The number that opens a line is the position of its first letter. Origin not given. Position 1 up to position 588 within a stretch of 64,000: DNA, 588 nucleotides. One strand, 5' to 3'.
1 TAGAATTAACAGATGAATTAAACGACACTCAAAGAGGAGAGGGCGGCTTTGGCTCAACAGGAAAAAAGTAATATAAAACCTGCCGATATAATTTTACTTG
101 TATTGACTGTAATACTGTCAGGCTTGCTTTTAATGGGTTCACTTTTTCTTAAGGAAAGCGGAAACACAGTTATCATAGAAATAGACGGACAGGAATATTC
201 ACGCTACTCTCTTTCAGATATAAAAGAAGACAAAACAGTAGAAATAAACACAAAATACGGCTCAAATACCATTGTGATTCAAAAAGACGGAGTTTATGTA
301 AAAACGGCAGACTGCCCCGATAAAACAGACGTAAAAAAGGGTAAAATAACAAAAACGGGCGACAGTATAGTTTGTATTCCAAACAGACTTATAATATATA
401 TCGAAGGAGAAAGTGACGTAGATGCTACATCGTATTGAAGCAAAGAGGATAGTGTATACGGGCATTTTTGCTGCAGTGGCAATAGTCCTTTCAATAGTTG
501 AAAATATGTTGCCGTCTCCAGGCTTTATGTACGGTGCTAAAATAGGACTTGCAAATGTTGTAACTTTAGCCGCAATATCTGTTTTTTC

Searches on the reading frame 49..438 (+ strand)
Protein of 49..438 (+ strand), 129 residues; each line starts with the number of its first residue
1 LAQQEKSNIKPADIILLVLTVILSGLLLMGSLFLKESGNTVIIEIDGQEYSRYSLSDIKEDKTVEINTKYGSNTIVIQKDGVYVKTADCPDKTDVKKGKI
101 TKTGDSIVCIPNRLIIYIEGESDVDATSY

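Call 34: search_protein_families(library=pfam, proteins=[window:49-438:+], max_evalue=0.01)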
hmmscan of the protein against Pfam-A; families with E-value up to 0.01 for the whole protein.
window:49-438:+ (129 aa): 1 family
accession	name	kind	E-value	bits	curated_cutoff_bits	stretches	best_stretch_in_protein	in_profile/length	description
PF07009.16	NusG_II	-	5e-31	107.5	29.6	1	17-121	2-106/107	NusG domain II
